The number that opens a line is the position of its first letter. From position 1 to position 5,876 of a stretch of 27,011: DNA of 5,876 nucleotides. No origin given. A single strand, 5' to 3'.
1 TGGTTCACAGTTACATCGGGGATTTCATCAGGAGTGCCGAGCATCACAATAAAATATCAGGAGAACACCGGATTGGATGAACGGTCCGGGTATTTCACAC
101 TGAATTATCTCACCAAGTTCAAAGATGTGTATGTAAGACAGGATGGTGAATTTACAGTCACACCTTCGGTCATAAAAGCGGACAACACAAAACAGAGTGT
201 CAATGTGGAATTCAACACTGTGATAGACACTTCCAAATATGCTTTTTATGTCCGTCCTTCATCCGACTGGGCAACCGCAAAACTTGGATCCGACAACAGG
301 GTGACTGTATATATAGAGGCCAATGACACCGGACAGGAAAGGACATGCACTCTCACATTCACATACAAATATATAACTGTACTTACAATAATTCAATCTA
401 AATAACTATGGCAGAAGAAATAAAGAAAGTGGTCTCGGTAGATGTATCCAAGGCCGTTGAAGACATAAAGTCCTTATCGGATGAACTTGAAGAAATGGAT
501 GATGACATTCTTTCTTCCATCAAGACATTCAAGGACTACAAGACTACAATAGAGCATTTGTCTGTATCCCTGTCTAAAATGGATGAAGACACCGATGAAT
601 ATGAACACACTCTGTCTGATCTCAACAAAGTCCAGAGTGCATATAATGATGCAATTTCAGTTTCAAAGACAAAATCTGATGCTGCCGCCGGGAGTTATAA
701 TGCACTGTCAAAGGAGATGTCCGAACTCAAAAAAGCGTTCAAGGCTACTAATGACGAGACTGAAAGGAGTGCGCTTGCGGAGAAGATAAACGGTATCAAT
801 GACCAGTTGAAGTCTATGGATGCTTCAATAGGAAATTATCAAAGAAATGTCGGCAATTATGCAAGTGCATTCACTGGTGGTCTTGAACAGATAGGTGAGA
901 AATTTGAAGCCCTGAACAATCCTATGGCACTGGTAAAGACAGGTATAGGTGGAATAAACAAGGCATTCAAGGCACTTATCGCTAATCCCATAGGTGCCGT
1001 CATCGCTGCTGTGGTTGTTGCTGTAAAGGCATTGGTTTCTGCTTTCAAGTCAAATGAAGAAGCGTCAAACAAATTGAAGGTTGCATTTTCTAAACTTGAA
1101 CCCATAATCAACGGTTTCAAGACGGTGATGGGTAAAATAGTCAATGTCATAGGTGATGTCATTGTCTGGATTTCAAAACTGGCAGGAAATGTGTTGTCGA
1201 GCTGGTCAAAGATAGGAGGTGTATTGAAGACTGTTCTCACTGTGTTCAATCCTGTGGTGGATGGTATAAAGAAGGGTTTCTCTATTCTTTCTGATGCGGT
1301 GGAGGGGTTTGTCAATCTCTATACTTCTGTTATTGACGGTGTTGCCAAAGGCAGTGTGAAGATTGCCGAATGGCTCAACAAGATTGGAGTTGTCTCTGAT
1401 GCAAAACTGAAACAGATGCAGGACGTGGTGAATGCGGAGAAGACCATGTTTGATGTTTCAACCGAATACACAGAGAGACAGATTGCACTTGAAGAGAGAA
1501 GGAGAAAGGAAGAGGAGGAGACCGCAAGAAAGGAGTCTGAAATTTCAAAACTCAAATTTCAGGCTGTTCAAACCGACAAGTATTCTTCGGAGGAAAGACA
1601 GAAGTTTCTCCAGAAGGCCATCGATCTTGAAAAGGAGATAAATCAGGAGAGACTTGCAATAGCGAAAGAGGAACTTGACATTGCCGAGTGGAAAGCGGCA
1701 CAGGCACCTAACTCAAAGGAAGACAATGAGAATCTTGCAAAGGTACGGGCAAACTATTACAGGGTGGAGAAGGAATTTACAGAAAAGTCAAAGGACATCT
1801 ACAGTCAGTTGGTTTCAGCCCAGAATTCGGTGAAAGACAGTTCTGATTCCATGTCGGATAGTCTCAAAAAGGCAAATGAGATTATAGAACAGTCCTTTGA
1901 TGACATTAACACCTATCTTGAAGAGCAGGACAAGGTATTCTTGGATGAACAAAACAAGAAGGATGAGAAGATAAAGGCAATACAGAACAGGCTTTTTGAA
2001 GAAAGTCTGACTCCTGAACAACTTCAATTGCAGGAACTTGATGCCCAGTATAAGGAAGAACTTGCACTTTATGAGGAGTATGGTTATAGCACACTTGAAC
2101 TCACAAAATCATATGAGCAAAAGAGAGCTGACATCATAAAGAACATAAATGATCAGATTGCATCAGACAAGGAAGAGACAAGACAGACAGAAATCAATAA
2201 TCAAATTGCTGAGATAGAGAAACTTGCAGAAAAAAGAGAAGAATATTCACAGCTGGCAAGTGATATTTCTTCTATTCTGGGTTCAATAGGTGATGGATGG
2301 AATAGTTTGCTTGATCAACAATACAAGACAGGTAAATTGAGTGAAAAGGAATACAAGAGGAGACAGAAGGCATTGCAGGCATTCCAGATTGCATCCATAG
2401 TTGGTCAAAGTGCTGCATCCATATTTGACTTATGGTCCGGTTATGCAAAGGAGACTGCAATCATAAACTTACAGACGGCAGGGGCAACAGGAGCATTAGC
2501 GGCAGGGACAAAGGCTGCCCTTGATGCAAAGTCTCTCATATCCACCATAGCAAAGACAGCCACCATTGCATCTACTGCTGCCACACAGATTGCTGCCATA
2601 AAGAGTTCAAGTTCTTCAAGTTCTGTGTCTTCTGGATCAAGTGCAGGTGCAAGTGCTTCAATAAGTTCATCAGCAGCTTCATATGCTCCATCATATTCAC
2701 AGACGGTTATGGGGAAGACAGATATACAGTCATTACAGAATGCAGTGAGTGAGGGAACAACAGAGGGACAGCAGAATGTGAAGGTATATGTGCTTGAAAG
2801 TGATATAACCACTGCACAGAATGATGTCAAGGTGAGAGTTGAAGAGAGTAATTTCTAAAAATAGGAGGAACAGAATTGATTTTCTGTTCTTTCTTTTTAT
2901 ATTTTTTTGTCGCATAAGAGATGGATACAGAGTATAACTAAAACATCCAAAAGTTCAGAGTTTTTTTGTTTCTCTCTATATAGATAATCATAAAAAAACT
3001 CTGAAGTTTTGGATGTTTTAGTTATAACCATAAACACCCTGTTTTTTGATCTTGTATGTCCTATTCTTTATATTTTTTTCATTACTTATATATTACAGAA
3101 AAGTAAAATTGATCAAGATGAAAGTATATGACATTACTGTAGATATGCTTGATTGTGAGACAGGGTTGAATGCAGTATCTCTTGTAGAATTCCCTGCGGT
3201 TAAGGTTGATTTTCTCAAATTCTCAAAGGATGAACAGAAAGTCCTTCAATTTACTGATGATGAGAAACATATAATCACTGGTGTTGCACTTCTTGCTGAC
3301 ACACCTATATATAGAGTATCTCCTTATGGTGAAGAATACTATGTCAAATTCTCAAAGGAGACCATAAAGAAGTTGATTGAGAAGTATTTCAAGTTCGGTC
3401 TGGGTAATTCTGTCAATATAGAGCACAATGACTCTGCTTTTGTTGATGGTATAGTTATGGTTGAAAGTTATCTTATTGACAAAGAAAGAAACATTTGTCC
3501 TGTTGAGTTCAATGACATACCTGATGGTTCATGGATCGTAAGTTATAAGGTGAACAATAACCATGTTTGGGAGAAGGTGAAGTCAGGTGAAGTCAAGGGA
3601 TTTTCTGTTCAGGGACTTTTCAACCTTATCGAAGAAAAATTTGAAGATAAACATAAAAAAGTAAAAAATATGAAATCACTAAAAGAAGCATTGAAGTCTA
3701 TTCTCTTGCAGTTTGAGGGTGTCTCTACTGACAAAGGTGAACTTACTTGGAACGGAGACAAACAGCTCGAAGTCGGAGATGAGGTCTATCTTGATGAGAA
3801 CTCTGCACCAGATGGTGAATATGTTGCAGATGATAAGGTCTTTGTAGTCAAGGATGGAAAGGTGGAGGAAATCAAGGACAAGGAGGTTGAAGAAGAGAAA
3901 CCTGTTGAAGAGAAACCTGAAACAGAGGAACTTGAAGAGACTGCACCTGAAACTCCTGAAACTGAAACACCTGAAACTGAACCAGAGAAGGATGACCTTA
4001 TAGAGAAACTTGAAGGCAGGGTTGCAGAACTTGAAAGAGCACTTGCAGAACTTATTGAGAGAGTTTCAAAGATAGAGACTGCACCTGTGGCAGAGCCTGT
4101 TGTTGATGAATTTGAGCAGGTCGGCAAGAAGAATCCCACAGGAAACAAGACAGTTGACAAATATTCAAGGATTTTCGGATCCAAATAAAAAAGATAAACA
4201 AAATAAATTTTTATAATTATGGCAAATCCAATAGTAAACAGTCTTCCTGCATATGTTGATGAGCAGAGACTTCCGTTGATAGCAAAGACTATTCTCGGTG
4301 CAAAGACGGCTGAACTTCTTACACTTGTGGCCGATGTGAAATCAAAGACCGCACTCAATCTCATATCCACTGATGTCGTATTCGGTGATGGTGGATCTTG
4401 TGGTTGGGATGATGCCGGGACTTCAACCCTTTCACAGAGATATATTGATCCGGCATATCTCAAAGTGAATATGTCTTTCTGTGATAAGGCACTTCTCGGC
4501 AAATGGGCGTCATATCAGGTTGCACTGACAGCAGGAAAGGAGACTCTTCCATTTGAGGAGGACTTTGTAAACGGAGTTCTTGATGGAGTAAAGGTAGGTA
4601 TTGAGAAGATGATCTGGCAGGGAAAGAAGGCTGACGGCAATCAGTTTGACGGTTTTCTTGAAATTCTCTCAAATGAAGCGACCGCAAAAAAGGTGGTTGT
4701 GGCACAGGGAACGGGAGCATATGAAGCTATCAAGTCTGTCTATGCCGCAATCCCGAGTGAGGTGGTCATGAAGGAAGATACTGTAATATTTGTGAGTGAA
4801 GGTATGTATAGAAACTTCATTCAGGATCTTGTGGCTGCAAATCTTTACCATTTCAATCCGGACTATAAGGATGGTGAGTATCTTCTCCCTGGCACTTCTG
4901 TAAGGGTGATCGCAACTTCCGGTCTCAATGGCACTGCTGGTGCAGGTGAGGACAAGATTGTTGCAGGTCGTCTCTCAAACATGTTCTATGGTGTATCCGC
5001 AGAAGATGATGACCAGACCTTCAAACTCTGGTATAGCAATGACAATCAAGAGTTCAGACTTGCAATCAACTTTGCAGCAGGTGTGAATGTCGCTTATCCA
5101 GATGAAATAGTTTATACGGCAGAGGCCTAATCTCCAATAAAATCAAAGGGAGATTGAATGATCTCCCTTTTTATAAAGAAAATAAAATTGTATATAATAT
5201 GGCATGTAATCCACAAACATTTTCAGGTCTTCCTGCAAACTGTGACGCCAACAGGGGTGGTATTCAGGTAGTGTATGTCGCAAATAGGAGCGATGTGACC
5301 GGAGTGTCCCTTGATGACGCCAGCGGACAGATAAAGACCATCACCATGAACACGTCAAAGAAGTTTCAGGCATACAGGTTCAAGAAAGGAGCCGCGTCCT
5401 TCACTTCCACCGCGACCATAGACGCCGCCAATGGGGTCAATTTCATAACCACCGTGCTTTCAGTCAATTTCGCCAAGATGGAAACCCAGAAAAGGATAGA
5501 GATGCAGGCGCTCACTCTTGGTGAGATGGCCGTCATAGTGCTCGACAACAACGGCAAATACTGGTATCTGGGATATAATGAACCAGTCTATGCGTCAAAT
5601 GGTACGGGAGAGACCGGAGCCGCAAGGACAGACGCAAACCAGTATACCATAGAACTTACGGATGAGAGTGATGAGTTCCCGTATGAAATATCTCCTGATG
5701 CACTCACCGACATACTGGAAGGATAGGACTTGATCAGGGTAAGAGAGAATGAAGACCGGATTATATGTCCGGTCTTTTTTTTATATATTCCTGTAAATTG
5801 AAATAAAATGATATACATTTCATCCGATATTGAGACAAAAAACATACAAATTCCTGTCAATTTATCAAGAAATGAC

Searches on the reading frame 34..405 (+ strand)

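Call 19: search_protein_families(library=pfam, max_evalue=0.01, proteins=[window:34-405:+])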
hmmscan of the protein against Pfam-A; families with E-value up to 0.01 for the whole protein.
window:34-405:+ (123 aa): 2 families
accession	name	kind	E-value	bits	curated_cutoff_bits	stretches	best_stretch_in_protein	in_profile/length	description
PF13004.13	BACON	-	2.3e-12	47.1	25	2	75-121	7-60/61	Putative binding domain, N-terminal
PF19190.6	BACON_2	-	0.00088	19.6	25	0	41-111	3-80/94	Viral BACON domain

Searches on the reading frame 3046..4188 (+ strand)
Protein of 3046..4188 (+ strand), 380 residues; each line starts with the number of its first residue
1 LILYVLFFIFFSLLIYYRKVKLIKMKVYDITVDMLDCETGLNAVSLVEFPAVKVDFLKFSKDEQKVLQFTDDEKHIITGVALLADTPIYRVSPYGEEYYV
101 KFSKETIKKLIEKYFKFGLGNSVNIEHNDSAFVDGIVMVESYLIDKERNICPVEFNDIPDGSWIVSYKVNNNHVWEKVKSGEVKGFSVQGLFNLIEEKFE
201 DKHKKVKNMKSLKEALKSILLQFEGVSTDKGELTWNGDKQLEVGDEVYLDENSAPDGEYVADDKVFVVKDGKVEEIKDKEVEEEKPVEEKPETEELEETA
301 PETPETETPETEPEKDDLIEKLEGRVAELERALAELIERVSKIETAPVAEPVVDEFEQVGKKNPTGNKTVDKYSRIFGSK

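Call 19: search_protein_families(library=pfam, max_evalue=0.01, proteins=[window:3046-4188:+])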
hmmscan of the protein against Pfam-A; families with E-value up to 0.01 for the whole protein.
window:3046-4188:+ (380 aa): 1 family
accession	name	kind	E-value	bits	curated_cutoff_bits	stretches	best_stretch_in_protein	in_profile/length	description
PF14550.11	Peptidase_S78_2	-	1.1e-15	58.1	24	1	68-191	6-121/126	Putative phage serine protease XkdF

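Call 20: search_protein_families(library=phrogs, max_evalue=0.01, proteins=[window:3046-4188:+])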
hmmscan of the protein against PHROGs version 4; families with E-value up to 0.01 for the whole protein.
window:3046-4188:+ (380 aa): 7 families
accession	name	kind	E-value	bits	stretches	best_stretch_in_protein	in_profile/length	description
phrog_24921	-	unknown function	7.8e-39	134.7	1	25-296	1-286/349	-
phrog_1530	-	other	3.1e-15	57.4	1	65-206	237-363/379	DNA methyltransferase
phrog_3017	-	head and packaging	1.9e-14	54.7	1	61-233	37-191/402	head maturation protease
phrog_15223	-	other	2e-12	48.5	1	102-207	33-126/199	protease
phrog_34096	-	head and packaging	6.8e-07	29.4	1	103-191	154-234/412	head maturation protease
phrog_13242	-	unknown function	0.00022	21.3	1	79-192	324-423/450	-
phrog_19260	-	unknown function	0.0046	17.5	1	107-232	72-189/253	-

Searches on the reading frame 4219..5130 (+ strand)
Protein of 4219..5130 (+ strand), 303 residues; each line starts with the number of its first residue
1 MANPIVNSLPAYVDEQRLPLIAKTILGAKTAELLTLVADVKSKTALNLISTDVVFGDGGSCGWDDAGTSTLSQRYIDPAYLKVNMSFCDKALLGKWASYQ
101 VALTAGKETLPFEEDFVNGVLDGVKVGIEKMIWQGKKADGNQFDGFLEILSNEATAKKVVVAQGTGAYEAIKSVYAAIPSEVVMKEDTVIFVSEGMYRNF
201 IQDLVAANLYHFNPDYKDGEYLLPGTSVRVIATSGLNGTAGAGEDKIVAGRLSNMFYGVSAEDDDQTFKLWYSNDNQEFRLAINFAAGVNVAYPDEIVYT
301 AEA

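Call 19: search_protein_families(library=pfam, max_evalue=0.01, proteins=[window:4219-5130:+])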
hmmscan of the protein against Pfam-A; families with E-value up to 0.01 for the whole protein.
window:4219-5130:+ (303 aa): 0 families

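Call 20: search_protein_families(library=phrogs, max_evalue=0.01, proteins=[window:4219-5130:+])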
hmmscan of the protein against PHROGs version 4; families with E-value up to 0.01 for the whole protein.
window:4219-5130:+ (303 aa): 1 family
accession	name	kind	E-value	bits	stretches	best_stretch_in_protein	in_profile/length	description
phrog_11320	-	unknown function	1.3e-23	84.4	1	33-299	34-303/324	-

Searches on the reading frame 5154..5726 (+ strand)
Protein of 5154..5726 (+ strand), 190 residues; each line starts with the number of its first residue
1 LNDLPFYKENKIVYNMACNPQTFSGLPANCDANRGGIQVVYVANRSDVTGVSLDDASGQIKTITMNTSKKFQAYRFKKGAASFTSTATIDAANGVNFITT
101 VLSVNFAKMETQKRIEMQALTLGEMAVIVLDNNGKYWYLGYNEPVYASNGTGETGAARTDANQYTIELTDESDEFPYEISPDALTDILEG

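Call 19: search_protein_families(library=pfam, max_evalue=0.01, proteins=[window:5154-5726:+])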
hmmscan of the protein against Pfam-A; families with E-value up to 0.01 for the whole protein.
window:5154-5726:+ (190 aa): 0 families

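Call 75: search_protein_families(library=phrogs, max_evalue=0.01, proteins=[window:5154-5726:+])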
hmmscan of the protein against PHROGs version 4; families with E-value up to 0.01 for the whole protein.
window:5154-5726:+ (190 aa): 1 family
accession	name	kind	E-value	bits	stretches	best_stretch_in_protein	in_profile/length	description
phrog_19091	-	unknown function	3.6e-10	40.8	1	27-170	10-151/181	-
